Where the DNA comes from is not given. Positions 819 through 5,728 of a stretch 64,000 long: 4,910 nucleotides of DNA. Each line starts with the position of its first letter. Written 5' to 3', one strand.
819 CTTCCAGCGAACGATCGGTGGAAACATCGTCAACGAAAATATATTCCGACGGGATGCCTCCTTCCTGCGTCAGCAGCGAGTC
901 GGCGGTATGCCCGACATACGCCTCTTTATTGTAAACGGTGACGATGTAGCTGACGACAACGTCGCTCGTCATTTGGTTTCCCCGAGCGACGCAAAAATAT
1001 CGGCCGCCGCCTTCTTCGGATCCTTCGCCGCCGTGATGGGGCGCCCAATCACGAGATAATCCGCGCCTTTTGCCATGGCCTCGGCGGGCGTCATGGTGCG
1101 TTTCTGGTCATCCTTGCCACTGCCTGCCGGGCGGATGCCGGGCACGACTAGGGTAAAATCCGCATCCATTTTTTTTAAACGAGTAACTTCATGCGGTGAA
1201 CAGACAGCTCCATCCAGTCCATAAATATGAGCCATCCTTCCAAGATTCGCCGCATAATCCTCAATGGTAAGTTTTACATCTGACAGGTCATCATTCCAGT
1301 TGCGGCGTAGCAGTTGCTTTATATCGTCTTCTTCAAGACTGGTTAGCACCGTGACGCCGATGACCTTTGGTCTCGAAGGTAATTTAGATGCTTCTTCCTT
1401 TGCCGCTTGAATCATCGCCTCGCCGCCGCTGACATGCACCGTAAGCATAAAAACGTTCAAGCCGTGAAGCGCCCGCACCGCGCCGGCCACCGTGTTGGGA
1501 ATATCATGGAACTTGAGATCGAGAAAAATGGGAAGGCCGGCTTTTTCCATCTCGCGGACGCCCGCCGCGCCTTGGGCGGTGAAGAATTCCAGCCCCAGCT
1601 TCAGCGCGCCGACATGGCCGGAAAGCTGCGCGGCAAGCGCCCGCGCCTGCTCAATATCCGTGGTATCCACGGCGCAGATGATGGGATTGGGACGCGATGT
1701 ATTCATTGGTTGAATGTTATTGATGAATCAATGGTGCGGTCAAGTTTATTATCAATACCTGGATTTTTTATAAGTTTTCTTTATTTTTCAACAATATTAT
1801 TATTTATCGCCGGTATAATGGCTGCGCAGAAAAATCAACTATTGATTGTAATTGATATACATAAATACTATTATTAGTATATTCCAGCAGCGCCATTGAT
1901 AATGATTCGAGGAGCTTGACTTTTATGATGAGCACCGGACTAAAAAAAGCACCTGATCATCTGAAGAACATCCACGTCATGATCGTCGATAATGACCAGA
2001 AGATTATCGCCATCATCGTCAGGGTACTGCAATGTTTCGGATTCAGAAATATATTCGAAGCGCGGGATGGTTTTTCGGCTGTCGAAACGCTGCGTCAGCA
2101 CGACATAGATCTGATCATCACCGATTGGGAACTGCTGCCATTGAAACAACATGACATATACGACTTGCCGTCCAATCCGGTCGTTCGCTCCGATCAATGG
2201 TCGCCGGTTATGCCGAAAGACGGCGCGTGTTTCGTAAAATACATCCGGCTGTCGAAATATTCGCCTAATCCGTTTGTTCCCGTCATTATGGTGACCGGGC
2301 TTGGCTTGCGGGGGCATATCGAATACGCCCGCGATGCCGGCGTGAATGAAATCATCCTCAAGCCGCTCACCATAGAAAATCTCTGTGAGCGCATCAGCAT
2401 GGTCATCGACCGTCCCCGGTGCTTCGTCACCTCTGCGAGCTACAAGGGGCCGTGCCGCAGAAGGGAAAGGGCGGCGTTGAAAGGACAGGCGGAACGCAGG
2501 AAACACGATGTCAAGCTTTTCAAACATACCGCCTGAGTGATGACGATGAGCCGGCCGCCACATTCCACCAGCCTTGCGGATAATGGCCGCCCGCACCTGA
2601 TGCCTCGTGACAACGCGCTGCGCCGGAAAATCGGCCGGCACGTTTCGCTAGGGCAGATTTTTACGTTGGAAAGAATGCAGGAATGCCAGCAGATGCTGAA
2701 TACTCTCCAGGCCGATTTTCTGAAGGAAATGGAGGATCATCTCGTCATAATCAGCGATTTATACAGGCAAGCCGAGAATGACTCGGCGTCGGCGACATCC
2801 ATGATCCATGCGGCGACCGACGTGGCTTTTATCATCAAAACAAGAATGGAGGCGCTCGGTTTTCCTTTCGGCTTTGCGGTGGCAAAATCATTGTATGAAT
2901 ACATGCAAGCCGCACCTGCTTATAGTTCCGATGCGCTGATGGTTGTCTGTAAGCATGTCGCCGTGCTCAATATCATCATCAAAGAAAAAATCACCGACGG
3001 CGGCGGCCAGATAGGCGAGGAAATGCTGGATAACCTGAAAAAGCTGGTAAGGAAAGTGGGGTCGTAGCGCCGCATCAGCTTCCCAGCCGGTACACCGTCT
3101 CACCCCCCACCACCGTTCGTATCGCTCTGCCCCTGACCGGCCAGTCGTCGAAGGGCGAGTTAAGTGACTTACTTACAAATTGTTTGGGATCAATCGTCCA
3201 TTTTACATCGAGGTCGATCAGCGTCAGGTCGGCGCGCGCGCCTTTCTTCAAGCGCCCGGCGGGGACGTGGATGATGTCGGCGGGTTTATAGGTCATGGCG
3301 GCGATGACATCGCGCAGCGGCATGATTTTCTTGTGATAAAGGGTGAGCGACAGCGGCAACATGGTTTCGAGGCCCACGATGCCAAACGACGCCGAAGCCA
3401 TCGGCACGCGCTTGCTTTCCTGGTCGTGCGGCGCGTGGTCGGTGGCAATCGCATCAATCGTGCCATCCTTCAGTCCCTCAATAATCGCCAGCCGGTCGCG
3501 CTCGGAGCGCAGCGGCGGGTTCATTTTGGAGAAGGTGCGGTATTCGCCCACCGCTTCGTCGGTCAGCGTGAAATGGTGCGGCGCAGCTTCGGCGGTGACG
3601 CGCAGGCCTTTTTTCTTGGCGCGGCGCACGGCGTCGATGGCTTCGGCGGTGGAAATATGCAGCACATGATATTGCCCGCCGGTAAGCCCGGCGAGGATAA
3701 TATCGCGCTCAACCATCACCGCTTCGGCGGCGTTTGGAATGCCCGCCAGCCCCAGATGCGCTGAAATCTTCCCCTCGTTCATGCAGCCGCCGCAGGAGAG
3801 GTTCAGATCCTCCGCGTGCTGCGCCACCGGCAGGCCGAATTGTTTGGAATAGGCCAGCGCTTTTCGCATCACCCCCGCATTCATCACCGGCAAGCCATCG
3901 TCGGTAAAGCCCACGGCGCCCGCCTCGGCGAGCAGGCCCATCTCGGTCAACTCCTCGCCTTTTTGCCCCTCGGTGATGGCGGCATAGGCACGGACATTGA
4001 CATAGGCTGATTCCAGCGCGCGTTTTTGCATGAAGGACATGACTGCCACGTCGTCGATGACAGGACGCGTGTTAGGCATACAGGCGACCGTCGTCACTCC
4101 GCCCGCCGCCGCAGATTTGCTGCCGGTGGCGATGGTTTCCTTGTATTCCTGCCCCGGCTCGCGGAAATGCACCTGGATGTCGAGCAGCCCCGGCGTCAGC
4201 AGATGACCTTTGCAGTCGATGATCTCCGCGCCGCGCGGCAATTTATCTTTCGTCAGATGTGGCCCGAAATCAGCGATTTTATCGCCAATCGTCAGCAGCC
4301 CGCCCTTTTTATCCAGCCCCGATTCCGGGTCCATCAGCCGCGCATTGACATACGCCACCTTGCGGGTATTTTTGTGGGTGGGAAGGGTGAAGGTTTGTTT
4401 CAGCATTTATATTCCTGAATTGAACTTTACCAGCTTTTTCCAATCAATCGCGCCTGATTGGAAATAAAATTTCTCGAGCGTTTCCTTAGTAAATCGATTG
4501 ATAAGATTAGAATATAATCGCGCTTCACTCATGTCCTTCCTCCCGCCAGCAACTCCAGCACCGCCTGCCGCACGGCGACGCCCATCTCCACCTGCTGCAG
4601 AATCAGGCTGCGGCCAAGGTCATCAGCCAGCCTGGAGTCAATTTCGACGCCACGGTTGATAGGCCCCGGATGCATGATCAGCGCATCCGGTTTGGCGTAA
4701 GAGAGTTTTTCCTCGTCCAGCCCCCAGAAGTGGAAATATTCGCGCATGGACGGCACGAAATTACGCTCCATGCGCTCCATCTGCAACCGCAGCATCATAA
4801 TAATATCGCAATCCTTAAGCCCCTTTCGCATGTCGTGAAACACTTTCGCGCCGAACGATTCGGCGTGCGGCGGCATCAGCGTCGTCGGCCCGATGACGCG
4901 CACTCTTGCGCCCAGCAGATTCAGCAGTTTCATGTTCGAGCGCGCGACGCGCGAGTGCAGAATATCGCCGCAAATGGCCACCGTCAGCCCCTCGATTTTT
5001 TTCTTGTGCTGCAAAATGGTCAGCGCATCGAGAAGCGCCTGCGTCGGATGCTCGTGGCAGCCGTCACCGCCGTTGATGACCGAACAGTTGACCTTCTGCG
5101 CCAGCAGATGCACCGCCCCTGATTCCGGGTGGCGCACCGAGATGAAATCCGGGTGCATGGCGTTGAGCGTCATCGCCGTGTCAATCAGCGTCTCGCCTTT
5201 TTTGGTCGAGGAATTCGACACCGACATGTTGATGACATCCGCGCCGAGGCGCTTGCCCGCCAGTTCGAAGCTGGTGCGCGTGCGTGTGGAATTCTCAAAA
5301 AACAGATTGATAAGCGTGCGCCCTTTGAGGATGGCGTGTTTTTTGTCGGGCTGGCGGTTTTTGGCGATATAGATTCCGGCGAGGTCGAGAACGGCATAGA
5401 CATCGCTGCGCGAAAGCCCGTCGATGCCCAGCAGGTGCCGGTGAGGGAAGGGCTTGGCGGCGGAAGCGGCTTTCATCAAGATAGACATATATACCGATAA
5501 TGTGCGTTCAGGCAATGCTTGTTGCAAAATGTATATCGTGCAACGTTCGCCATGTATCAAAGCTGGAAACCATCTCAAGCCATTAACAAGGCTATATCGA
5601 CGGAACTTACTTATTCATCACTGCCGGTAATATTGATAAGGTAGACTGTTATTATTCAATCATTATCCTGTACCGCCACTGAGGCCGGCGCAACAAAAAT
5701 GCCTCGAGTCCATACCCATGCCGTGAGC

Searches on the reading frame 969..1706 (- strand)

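Call 55: search_protein_families(library=pfam, proteins=[window:969-1706:-], max_evalue=0.00001)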
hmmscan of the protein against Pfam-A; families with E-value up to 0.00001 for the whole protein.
window:969-1706:- (245 aa): 1 family
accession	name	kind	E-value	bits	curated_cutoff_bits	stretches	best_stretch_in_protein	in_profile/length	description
PF00215.30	OMPdecase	-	3e-54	184.7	27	1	8-237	2-221/221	Orotidine 5'-phosphate decarboxylase / HUMPS family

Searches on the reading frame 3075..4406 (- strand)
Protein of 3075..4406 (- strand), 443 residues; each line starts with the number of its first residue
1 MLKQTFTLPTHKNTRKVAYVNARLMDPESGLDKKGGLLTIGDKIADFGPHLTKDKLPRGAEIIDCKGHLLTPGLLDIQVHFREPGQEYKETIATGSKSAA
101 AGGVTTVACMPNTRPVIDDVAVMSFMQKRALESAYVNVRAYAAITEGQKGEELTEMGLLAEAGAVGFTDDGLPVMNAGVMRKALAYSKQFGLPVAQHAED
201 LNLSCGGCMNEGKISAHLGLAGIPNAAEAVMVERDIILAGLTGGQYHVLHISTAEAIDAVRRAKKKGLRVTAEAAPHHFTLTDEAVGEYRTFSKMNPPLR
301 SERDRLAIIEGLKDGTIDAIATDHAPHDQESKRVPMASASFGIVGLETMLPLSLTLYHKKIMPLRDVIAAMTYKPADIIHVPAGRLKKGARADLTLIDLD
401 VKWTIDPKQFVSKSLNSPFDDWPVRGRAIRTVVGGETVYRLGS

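Call 55: search_protein_families(library=pfam, proteins=[window:3075-4406:-], max_evalue=0.00001)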
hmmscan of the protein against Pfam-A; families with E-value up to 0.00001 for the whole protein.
window:3075-4406:- (443 aa): 3 families
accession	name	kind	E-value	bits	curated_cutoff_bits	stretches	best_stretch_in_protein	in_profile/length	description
PF01979.26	Amidohydro_1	-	9.5e-29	101.1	25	1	70-438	2-345/345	Amidohydrolase family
PF12890.13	DHOase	-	1.7e-12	48.1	21.2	1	68-255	2-141/142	Dihydro-orotase-like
PF07969.17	Amidohydro_3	-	3.7e-10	40.3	29.7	1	361-439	406-472/472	Amidohydrolase family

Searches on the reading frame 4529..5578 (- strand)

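Call 55: search_protein_families(library=pfam, proteins=[window:4529-5578:-], max_evalue=0.00001)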
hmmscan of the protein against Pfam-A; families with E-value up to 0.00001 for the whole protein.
window:4529-5578:- (349 aa): 2 families
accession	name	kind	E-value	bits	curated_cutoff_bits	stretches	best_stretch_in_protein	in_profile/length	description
PF02729.26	OTCace_N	-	4.5e-44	150.6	29.9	1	47-189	1-147/148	Aspartate/ornithine carbamoyltransferase, carbamoyl-P binding domain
PF00185.30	OTCace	-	1.3e-23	84.2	29.4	1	196-343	1-156/157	Aspartate/ornithine carbamoyltransferase, Asp/Orn binding domain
